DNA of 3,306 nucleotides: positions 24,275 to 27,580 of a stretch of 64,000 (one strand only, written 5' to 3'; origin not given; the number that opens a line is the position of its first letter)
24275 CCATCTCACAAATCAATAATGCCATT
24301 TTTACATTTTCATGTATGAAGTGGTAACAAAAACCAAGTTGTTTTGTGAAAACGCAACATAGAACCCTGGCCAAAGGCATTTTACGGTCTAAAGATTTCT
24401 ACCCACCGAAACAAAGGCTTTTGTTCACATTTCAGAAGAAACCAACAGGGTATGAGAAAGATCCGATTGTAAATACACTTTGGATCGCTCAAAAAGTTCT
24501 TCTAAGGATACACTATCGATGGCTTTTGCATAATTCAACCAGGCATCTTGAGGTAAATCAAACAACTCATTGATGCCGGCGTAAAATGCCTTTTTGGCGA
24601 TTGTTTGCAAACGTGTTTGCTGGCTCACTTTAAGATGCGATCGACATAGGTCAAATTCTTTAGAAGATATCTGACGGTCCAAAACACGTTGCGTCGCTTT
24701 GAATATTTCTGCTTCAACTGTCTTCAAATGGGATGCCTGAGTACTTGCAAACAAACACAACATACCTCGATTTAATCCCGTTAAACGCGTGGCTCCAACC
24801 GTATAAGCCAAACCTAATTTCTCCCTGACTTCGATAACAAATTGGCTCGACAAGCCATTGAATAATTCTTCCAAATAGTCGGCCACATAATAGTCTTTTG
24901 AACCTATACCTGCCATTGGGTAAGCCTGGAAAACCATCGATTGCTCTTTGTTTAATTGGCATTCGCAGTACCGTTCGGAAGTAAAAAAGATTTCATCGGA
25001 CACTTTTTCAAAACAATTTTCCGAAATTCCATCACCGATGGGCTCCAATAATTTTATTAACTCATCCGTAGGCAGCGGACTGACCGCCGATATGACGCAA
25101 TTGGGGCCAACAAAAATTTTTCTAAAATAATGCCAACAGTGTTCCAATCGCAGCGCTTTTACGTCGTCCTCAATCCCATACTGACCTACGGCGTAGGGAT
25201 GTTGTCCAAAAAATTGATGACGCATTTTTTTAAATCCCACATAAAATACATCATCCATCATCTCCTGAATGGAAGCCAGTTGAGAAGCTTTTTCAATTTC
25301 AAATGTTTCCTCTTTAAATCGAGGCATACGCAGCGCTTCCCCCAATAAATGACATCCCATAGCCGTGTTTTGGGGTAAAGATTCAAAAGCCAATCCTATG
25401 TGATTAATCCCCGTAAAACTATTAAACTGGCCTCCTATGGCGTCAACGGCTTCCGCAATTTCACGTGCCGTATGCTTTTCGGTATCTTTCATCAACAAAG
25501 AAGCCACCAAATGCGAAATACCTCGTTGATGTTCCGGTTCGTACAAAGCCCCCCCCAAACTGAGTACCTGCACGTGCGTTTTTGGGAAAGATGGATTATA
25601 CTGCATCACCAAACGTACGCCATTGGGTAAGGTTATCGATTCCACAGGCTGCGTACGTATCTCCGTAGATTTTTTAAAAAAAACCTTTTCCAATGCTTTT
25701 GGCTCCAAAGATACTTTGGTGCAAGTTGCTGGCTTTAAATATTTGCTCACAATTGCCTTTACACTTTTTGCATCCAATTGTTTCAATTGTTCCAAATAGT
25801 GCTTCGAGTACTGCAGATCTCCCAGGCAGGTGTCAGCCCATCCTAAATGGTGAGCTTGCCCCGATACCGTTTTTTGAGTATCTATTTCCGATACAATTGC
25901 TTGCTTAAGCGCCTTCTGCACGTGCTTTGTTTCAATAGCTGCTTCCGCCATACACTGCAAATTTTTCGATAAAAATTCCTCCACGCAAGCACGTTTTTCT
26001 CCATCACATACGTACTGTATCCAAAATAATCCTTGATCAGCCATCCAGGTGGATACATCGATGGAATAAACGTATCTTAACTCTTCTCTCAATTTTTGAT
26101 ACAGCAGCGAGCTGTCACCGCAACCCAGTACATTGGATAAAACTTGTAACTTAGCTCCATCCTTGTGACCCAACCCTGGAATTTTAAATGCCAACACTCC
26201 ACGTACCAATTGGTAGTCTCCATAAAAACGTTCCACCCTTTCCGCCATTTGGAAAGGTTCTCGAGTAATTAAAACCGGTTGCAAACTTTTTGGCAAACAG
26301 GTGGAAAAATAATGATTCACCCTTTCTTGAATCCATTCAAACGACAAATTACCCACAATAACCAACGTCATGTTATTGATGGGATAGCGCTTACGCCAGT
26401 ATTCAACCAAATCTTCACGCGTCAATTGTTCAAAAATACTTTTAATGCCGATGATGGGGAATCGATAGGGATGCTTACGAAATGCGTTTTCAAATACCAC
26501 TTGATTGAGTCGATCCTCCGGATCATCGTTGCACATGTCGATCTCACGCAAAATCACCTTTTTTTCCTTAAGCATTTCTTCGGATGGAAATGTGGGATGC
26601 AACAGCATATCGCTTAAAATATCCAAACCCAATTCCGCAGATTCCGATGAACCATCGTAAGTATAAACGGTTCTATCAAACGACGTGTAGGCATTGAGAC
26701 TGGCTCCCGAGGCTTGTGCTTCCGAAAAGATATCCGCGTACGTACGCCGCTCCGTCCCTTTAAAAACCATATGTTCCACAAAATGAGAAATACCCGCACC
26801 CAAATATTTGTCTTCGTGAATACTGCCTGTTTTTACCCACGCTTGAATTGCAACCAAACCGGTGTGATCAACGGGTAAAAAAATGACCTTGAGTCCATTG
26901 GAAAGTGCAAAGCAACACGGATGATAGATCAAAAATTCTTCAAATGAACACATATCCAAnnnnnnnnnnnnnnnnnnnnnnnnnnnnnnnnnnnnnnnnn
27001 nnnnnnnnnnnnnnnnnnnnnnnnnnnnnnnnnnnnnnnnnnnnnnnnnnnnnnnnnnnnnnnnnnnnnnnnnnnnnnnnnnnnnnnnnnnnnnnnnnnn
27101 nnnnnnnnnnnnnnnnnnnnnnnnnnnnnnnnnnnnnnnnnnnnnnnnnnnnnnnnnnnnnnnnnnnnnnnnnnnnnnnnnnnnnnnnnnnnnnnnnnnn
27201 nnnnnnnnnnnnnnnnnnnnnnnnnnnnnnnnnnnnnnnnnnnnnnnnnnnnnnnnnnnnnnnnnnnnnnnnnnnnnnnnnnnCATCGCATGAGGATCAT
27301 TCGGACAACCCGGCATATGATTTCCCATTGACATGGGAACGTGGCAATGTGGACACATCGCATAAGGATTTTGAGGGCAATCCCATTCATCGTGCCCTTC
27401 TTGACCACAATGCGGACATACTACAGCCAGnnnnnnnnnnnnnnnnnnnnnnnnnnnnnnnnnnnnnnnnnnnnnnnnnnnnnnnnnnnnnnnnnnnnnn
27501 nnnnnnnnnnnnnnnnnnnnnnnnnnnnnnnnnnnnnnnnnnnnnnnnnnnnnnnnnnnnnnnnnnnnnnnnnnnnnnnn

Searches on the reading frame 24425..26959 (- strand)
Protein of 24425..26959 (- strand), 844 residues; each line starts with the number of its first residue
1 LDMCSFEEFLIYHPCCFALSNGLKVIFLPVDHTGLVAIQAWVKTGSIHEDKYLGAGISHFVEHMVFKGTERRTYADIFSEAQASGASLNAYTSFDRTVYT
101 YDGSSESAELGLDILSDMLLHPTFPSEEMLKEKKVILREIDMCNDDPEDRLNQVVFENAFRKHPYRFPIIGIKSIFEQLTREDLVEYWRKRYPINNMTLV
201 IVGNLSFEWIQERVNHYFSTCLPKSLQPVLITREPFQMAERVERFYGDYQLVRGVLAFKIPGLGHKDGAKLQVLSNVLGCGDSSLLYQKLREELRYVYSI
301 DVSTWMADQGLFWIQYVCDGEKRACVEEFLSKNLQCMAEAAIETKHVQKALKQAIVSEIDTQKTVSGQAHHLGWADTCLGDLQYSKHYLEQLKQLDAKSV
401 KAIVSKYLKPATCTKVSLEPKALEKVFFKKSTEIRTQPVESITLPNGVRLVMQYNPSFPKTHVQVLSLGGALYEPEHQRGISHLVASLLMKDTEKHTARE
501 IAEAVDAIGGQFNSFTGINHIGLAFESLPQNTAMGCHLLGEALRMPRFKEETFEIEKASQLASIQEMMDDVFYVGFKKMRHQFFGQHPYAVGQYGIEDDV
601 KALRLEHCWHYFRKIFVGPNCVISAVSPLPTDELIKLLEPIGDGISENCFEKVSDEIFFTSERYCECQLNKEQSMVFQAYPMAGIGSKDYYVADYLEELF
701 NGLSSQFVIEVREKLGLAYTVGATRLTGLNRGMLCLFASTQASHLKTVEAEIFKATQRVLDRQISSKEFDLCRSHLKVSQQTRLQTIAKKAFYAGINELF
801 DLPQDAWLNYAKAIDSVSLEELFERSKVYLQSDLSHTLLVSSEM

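Call 8: search_protein_families(library=pfam, proteins=[window:24425-26959:-], max_evalue=1)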
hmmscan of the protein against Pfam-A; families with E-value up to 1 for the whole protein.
window:24425-26959:- (844 aa): 4 families
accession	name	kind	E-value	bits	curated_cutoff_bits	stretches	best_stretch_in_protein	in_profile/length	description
PF00675.25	Peptidase_M16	-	7.8e-50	169.1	22.3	2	35-170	12-146/149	Insulinase (Peptidase family M16)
PF05193.26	Peptidase_M16_C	-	1.2e-43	149.5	23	2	179-353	2-180/181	Peptidase M16 inactive domain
PF16658.11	RF3_C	-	0.044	14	40.1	1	177-219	31-73/132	Class II release factor RF3, C-terminal domain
PF24308.1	DUF7487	-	0.18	12.1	27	1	341-430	39-126/220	Family of unknown function (DUF7487)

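Call 63: search_protein_families(library=ncbifam, proteins=[window:24428-26959:-], max_evalue=1)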
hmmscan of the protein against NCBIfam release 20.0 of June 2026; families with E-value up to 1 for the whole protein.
window:24428-26959:- (844 aa): 4 families
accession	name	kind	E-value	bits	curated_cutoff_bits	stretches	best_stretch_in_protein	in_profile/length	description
NF047421.1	YfmH_fam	equivalog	3.3e-39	135.3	250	2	19-421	15-424/425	EF-P 5-aminopentanol modification-associated protein YfmH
NF047422.1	YfmF_fam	equivalog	2.1e-37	129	285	2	109-406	99-400/412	EF-P 5-aminopentanol modification-associated protein YfmF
TIGR02110.1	PQQ_syn_pqqF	equivalog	2e-23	83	320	2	18-407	4-394/697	pyrroloquinoline quinone biosynthesis protein PqqF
NF011681.0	PRK15101.1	equivalog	5.6e-14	51.1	765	1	18-219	48-253/961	pitrilysin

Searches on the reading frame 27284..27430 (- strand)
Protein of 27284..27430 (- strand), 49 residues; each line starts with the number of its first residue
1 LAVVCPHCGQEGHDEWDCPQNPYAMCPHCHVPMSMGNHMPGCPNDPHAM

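Call 24: search_protein_families(library=pfam, proteins=[window:27284-27430:-], max_evalue=10)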
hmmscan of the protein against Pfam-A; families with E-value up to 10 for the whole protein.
seq(49 aa): 25 families
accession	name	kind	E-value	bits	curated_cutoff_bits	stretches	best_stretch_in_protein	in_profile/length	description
PF09788.14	Tmemb_55A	-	0.0037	16.9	30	1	2-39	150-185/248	Transmembrane protein 55A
PF13717.11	Zn_ribbon_4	-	0.03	14.7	30.3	1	1-10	1-10/36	zinc-ribbon domain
PF12773.13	DZR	-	0.034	14.8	27.3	1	4-37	14-38/45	Double zinc ribbon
PF22289.1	DmmA-like_C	-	0.082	13.3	27.4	1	3-38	2-33/44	Dimethylamine monooxygenase subunit DmmA-like, C-terminal domain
PF14369.11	Zn_ribbon_19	-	0.11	13.2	30.8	1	3-10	22-29/35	zinc-ribbon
PF24463.1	DUF7577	-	0.11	12.6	28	1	3-9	3-9/27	Domain of unknown function (DUF7577)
PF13248.11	Zn_ribbon_3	-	0.14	12.1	27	1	3-10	17-24/26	zinc-ribbon domain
PF07191.17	Zn_ribbon_6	-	0.29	11.6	25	1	4-42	2-35/67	Double zinc ribbon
PF13240.11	Zn_Ribbon_1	-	0.3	11.4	25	2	5-11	2-8/23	zinc-ribbon domain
PF04606.18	Ogr_Delta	-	0.35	11.3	26.3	2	5-13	2-10/47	Ogr/Delta-like zinc finger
PF03367.19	Zn_ribbon_ZPR1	-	0.51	10.2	23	1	1-10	34-43/56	ZPR1 zinc-finger domain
PF10571.15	UPF0547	-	0.61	10.7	29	1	2-9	14-21/26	Uncharacterised protein family UPF0547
PF03884.20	YacG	-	0.74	10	25.5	2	3-23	1-21/52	DNA gyrase inhibitor YacG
PF21352.3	Zn_ribbon_Thio2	-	0.9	9.9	27.1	1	4-10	1-7/27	Thioredoxin 2, N-terminal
PF01155.25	HypA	-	1.4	9.4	28.9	1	3-32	71-95/112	Hydrogenase/urease nickel incorporation, metallochaperone, hypA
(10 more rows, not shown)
